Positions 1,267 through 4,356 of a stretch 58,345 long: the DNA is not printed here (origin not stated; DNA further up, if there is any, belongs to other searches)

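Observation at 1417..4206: Methyltransferase / coiled-coil / GT2 / GT2 fusion: candidate glycan polymerase-terminator with a built-in ruler, using a non-ATG start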

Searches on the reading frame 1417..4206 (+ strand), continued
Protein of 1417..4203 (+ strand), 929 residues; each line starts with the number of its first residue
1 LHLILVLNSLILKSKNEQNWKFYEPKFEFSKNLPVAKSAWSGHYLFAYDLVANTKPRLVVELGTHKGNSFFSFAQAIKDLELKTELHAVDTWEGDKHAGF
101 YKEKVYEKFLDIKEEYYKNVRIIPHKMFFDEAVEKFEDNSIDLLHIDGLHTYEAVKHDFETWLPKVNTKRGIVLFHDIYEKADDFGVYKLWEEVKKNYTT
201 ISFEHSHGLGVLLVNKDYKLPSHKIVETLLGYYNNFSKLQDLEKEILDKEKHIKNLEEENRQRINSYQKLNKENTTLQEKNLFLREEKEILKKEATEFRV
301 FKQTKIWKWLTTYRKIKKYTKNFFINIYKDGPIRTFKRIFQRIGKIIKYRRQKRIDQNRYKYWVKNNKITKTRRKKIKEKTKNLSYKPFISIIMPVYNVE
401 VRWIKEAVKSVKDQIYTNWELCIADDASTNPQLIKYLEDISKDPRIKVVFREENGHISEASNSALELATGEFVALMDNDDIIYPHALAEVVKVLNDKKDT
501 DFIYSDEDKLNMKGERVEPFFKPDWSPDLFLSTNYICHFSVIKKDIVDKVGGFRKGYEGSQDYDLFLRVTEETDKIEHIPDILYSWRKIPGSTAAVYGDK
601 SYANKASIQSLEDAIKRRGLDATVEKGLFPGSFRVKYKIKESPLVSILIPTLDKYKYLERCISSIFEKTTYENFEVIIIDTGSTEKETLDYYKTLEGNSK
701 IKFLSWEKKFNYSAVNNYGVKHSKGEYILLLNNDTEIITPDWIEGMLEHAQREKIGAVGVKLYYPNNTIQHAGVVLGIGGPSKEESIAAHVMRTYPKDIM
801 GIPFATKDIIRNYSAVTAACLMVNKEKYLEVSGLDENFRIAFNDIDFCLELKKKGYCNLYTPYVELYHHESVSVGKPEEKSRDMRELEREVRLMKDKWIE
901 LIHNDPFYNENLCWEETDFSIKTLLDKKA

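Call 10: find_homologous_proteins(query=window:1417-4203:+, max_evalue=1e-10)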
Query window:1417-4203:+ (929 aa): 6754 proteins with E <= 1e-10 among 8000 candidates; the best 120 are listed.
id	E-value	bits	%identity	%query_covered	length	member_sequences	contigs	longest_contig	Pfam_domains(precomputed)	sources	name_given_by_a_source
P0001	0.0e+0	1495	71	98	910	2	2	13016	PF13632.13,PF10111.15,PF13641.13,PF13578.13,PF00535.33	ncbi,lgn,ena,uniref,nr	ncbi:glycosyltransferase [Candidatus Dojkabacteria bacterium]|uniref:Glycosyltransferase n=1 Tax=Can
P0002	0.0e+0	1432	68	97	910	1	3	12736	PF13632.13,PF10111.15,PF13641.13,PF13578.13,PF00535.33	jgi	jgi:GT2 family glycosyltransferase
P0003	0.0e+0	1429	69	97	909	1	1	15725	PF13632.13,PF10111.15,PF13641.13,PF13578.13,PF00535.33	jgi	-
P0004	0.0e+0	1427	69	97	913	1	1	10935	PF13632.13,PF10111.15,PF13641.13,PF13578.13,PF00535.33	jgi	-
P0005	0.0e+0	1397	67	98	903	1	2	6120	PF10111.15,PF13641.13,PF13578.13,PF00535.33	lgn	-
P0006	0.0e+0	1379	66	97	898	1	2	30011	PF13632.13,PF10111.15,PF13641.13,PF13578.13,PF00535.33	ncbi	-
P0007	0.0e+0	1367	66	97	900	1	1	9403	PF13632.13,PF10111.15,PF13641.13,PF13578.13,PF00535.33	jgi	jgi:glycosyltransferase involved in cell wall biosynthesis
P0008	0.0e+0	1365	66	97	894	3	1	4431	PF13632.13,PF10111.15,PF13641.13,PF13578.13,PF00535.33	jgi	jgi:glycosyltransferase involved in cell wall biosynthesis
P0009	0.0e+0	1361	65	97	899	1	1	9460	PF13632.13,PF10111.15,PF13641.13,PF13578.13,PF00535.33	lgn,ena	-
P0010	0.0e+0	1352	65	97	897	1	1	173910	PF13632.13,PF10111.15,PF13641.13,PF13578.13,PF00535.33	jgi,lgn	-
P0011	0.0e+0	1350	64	97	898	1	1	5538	PF13632.13,PF10111.15,PF13641.13,PF13578.13,PF00535.33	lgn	-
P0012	0.0e+0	1338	64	97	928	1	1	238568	PF13632.13,PF10111.15,PF13641.13,PF13578.13,PF00535.33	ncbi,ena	-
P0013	0.0e+0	1335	64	97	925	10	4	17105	PF10111.15,PF13641.13,PF13578.13,PF00535.33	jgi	-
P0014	0.0e+0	1331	64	98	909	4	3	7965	PF13632.13,PF10111.15,PF13641.13,PF13578.13,PF00535.33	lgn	-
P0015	0.0e+0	1328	65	97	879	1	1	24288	PF10111.15,PF13641.13,PF13578.13,PF00535.33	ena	-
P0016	0.0e+0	1325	63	97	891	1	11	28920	PF13632.13,PF10111.15,PF13641.13,PF13578.13,PF00535.33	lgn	-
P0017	0.0e+0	1319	64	98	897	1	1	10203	PF13632.13,PF10111.15,PF13641.13,PF13578.13,PF00535.33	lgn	-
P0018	0.0e+0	1287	62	97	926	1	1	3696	PF13632.13,PF13641.13,PF13578.13,PF00535.33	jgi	-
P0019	0.0e+0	1286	61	98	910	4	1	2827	PF13632.13,PF10111.15,PF13641.13,PF13578.13,PF00535.33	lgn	-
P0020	0.0e+0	1283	62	97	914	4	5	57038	PF13632.13,PF13641.13,PF13578.13,PF00535.33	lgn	-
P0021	0.0e+0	1279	61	98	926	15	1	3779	PF13632.13,PF13641.13,PF00534.27,PF13578.13,PF00535.33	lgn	-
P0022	0.0e+0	1278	63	91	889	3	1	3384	PF13632.13,PF13641.13,PF17675.7,PF13578.13,PF00535.33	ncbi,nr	ncbi:MAG: glycosyltransferase, partial [Candidatus Dojkabacteria bacterium]|nr:glycosyltransferase [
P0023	0.0e+0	1266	59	98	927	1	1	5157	PF13632.13,PF10111.15,PF13641.13,PF13578.13,PF00535.33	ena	-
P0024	0.0e+0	1224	100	58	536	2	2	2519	PF10111.15,PF13641.13,PF00535.33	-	-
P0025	0.0e+0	1215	47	61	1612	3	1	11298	PF13712.13,PF13632.13,PF10111.15,PF13506.14,PF13641.13,PF13578.13,PF00535.33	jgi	-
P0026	0.0e+0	1159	51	59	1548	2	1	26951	PF13712.13,PF13632.13,PF10111.15,PF13641.13,PF00535.33,PF02709.21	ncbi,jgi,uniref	ncbi:Glycosyl transferase, group 2 family protein [hydrothermal vent metagenome]|uniref:Glycosyl tra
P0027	0.0e+0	1157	51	59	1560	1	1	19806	PF10111.15,PF13641.13,PF00535.33,PF02709.21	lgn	-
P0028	0.0e+0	1153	49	60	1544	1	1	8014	PF13632.13,PF10111.15,PF13641.13,PF00535.33,PF02709.21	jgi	-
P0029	0.0e+0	1109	48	59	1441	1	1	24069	PF13632.13,PF10111.15,PF13641.13,PF00535.33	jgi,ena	-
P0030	0.0e+0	1103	48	59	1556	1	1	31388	PF13712.13,PF13632.13,PF10111.15,PF13506.14,PF13641.13,PF00535.33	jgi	jgi:GT2 family glycosyltransferase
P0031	0.0e+0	1103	75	68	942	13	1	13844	PF13632.13,PF10111.15,PF13641.13,PF00535.33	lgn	-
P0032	0.0e+0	1041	47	60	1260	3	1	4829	PF13632.13,PF10111.15,PF13641.13,PF00535.33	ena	-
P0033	0.0e+0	1039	70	69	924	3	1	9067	PF13641.13,PF00535.33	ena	-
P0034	0.0e+0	1029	63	75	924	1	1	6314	PF13632.13,PF10111.15,PF13641.13,PF00535.33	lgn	-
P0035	0.0e+0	1023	69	68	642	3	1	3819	PF13632.13,PF10111.15,PF13641.13,PF00535.33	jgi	jgi:O-antigen biosynthesis protein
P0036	0.0e+0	1022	67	71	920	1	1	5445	PF13632.13,PF10111.15,PF13641.13,PF00535.33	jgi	-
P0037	3.8e-297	1006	63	76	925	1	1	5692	PF10111.15,PF13641.13,PF00535.33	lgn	-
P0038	2.3e-294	997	63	74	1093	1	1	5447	PF13632.13,PF13641.13,PF00535.33,PF21912.3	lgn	-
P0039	3.3e-293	993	53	71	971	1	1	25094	PF13632.13,PF10111.15,PF13641.13,PF13578.13,PF00535.33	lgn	-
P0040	6.9e-293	992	66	71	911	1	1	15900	PF13632.13,PF10111.15,PF13641.13,PF00535.33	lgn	-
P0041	7.2e-291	985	62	76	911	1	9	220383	PF13632.13,PF10111.15,PF13641.13,PF00535.33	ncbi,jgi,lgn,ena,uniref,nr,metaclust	ncbi:MAG: family 2 glycosyl transferase [candidate division WS6 bacterium GW2011_GWC1_33_20]|uniref:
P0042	7.2e-291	985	70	64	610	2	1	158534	PF13632.13,PF10111.15,PF13641.13,PF00535.33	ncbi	-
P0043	7.4e-291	985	67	70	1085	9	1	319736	PF13632.13,PF10111.15,PF13641.13,PF00535.33,PF21912.3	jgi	jgi:GT2 family glycosyltransferase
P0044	2.8e-290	984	63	73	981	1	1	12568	PF13632.13,PF13469.13,PF10111.15,PF13641.13,PF00535.33,PF00685.34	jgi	jgi:glycosyltransferase involved in cell wall biosynthesis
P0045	2.4e-285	967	64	71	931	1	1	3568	PF13632.13,PF13641.13,PF00535.33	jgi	-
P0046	1.1e-284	965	64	71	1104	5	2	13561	PF13632.13,PF13641.13,PF00535.33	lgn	-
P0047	7.1e-284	962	67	66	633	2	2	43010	PF13632.13,PF10111.15,PF13641.13,PF00535.33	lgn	-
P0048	1.0e-283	962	45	61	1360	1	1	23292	PF13712.13,PF13632.13,PF10111.15,PF13506.14,PF13641.13,PF00535.33,PF02709.21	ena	-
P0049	2.1e-282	957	65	70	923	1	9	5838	PF13632.13,PF13641.13,PF00535.33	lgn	-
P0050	6.3e-280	949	61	76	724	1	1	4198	PF13632.13,PF10111.15,PF13641.13,PF00535.33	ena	-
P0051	2.4e-274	931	69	62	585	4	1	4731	PF13632.13,PF10111.15,PF13641.13,PF00535.33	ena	-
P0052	6.6e-270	916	58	77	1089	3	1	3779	PF13641.13,PF00535.33,PF21912.3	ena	-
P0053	9.5e-268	909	50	91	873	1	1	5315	PF13641.13,PF13578.13,PF00535.33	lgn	-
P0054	3.0e-266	904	47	98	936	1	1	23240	PF13632.13,PF10111.15,PF13641.13,PF13578.13,PF00535.33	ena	-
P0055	6.3e-266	903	73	57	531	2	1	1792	PF13632.13,PF10111.15,PF13641.13,PF00535.33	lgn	-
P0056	8.3e-266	903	47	64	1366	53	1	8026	PF10111.15,PF13641.13,PF00535.33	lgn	-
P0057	6.2e-262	890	64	67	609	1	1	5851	PF10111.15,PF13641.13,PF13578.13,PF00535.33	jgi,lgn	-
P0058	4.1e-261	887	47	61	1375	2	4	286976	PF10111.15,PF13641.13,PF00535.33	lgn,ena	-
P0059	5.2e-261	887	47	97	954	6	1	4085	PF13632.13,PF10111.15,PF13641.13,PF13578.13,PF00535.33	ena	-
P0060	2.8e-260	884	46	64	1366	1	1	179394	PF10111.15,PF13641.13,PF00535.33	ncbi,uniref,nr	ncbi:glycosyltransferase [Bifidobacterium sp. SO1]|uniref:glycosyltransferase family 2 protein n=1 T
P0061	7.8e-259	879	46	97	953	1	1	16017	PF13632.13,PF10111.15,PF13641.13,PF13578.13,PF00535.33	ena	-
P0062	4.5e-257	874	45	63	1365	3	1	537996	PF10111.15,PF13506.14,PF13641.13,PF00535.33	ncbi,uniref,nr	ncbi:glycosyltransferase [Bifidobacterium simiarum]|uniref:Glycosyl transferase n=1 Tax=Bifidobacter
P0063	5.2e-257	873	45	63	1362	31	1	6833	PF10111.15,PF13641.13,PF00535.33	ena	-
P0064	5.1e-255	867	47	97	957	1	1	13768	PF10111.15,PF13641.13,PF13578.13,PF00535.33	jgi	-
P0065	1.4e-254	865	48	59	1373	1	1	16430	PF10111.15,PF13641.13,PF00535.33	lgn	-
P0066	2.4e-254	865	46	60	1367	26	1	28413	PF10111.15,PF13641.13,PF00535.33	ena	-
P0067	5.4e-254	863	44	62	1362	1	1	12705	PF13632.13,PF10111.15,PF13641.13,PF00535.33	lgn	-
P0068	4.6e-253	860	46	60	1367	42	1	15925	PF10111.15,PF13506.14,PF13641.13,PF00535.33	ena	-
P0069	2.5e-251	855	46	62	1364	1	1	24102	PF10111.15,PF13641.13,PF00535.33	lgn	-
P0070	2.8e-251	854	46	97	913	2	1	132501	PF13632.13,PF10111.15,PF13641.13,PF13578.13,PF00535.33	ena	-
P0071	4.3e-251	854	46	61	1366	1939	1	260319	PF10111.15,PF13641.13,PF00535.33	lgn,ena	-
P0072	5.7e-250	850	46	62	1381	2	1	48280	PF10111.15,PF13641.13,PF20468.5,PF00535.33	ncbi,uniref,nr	ncbi:glycosyltransferase family 2 protein [Bifidobacterium simiiventris]|uniref:glycosyltransferase 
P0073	7.2e-250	850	45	97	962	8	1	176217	PF10111.15,PF13506.14,PF13641.13,PF13578.13,PF00535.33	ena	-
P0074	1.0e-249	849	45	63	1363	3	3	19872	PF21000.3,PF10111.15,PF13641.13,PF00535.33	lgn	-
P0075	6.7e-249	847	45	63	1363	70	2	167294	PF10111.15,PF13506.14,PF13641.13,PF00535.33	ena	-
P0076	8.0e-249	846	66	62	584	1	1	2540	PF10111.15,PF13578.13,PF00535.33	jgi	-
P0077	9.8e-249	846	46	59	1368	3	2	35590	PF10111.15,PF13641.13,PF00535.33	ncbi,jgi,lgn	ncbi:MAG: glycosyltransferase [Bifidobacterium sp.]|jgi:glycosyltransferase involved in cell wall bi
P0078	8.7e-248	843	45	63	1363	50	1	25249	PF10111.15,PF13641.13,PF00535.33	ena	-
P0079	1.0e-247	843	69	57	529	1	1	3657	PF13632.13,PF10111.15,PF13641.13,PF00535.33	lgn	-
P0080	1.5e-247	842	45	59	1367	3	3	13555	PF10111.15,PF13506.14,PF13641.13,PF00535.33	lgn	-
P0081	2.7e-247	841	48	57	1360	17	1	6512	PF10111.15,PF13506.14,PF13641.13,PF00535.33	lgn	-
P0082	4.5e-247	841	48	57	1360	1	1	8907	PF10111.15,PF13506.14,PF13641.13,PF00535.33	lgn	-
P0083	1.4e-246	839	63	63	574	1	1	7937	PF13712.13,PF13632.13,PF10111.15,PF13641.13,PF00535.33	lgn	-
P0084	2.1e-246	838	48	59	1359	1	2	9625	PF10111.15,PF13641.13,PF00535.33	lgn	-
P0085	4.0e-246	837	48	57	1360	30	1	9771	PF13632.13,PF10111.15,PF13506.14,PF13641.13,PF00535.33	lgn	-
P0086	3.7e-245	834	43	64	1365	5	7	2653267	PF10111.15,PF13506.14,PF13641.13,PF00535.33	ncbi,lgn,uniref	ncbi:MAG: glycosyltransferase [Bifidobacterium sp.]|uniref:Glycosyltransferase n=1 Tax=Bifidobacteri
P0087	1.3e-244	832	46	59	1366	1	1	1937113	PF10111.15,PF13641.13,PF00535.33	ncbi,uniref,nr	ncbi:hypothetical protein KIMH_02250 [Bombiscardovia apis]|uniref:Glycosyltransferase 2-like domain-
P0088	2.6e-244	831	48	57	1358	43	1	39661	PF10111.15,PF13506.14,PF13641.13,PF00535.33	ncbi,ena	-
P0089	3.8e-244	831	48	57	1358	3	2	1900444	PF10111.15,PF13506.14,PF13641.13,PF00535.33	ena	-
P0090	7.4e-244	830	45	58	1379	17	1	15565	PF10111.15,PF13506.14,PF13641.13,PF00535.33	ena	-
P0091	9.6e-244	830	46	59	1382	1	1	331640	PF10111.15,PF13641.13,PF00535.33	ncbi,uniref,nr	ncbi:glycosyl transferase [Bifidobacterium aemilianum]|uniref:Glycosyl transferase n=1 Tax=Bifidobac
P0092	1.5e-243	829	44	64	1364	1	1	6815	PF10111.15,PF13506.14,PF13641.13,PF00535.33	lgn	-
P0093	3.1e-243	828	45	60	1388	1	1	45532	PF10111.15,PF13506.14,PF13641.13,PF00535.33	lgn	-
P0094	4.6e-243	827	45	60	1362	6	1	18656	PF10111.15,PF13641.13,PF00535.33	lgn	-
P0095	5.8e-243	827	45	59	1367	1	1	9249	PF10111.15,PF13641.13,PF20468.5,PF00535.33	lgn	-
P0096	1.1e-242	826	47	60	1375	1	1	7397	PF13632.13,PF10111.15,PF13641.13,PF00535.33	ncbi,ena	-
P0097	2.9e-242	825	47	60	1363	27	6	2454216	PF10111.15,PF13641.13,PF00535.33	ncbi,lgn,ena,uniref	ncbi:MAG: Glycosyltransferase, group 2 family protein [Bifidobacterium crudilactis]|uniref:glycosylt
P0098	4.0e-242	824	44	64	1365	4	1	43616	PF10111.15,PF13641.13,PF00535.33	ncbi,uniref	ncbi:glycosyltransferase family 2 protein [Bifidobacterium aquikefiri]|uniref:glycosyltransferase fa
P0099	7.3e-242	823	44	63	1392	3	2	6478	PF10111.15,PF13506.14,PF13641.13,PF00535.33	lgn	-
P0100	1.2e-241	823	45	63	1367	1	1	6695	PF10111.15,PF13641.13,PF00535.33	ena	-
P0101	9.6e-241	820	57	72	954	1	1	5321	PF13489.13,PF10111.15,PF13506.14,PF13641.13,PF00535.33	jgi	-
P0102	1.6e-240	819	45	97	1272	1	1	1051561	PF10111.15,PF13506.14,PF13641.13,PF13578.13,PF01697.34,PF00535.33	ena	-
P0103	3.1e-240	818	45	62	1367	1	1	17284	PF10111.15,PF13641.13,PF00535.33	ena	-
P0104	6.0e-240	817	44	61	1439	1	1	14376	PF10111.15,PF13641.13,PF00535.33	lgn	-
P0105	7.0e-239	813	45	64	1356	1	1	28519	PF10111.15,PF13506.14,PF13641.13,PF00535.33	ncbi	-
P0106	5.0e-238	811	57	72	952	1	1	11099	PF13712.13,PF13489.13,PF10111.15,PF13641.13,PF00535.33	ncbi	-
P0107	5.6e-238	810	49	64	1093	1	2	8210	PF13712.13,PF13632.13,PF10111.15,PF13641.13,PF13578.13,PF16808.11,PF00535.33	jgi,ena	-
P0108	8.9e-237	806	61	65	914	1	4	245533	PF13489.13,PF08003.18,PF02353.27,PF10111.15,PF00535.33,PF08241.19,PF07021.19,PF13847.13,PF13632.13,PF13641.13,PF13649.13,PF08242.19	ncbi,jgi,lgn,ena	-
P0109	1.8e-236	805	47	58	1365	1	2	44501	PF13632.13,PF10111.15,PF13506.14,PF13641.13,PF00535.33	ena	-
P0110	2.3e-236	805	47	58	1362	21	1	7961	PF10111.15,PF13641.13,PF00535.33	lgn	-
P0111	4.5e-236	804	46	96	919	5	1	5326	PF13632.13,PF10111.15,PF13506.14,PF13641.13,PF13578.13,PF16808.11,PF00535.33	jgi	-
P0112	1.8e-235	802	49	61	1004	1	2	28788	PF10111.15,PF13641.13,PF13578.13,PF00535.33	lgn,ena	-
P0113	1.8e-235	802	46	95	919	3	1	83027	PF13632.13,PF10111.15,PF13506.14,PF13641.13,PF13578.13,PF16808.11,PF00535.33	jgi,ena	-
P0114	7.3e-235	800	48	61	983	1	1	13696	PF10111.15,PF13641.13,PF13578.13,PF00535.33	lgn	-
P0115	1.8e-233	796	40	94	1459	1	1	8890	PF13712.13,PF13632.13,PF10111.15,PF13641.13,PF13578.13,PF00535.33,PF01075.24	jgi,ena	-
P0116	5.3e-232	791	46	57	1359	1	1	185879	PF10111.15,PF13641.13,PF00535.33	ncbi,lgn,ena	-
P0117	9.0e-232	790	45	97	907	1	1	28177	PF13712.13,PF13506.14,PF13641.13,PF13578.13,PF00535.33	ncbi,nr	ncbi:MAG: glycosyltransferase [Candidatus Moranbacteria bacterium]|nr:glycosyltransferase [Candidatu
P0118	4.2e-231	788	45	96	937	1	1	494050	PF10111.15,PF13641.13,PF13578.13,PF00535.33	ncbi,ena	-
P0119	1.3e-230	786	55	68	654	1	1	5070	PF13632.13,PF10111.15,PF13641.13,PF00535.33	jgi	jgi:glycosyltransferase involved in cell wall biosynthesis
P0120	1.6e-230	786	42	97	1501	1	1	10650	PF13489.13,PF13632.13,PF10111.15,PF13641.13,PF13578.13,PF01697.34,PF00535.33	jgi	jgi:glycosyltransferase involved in cell wall biosynthesis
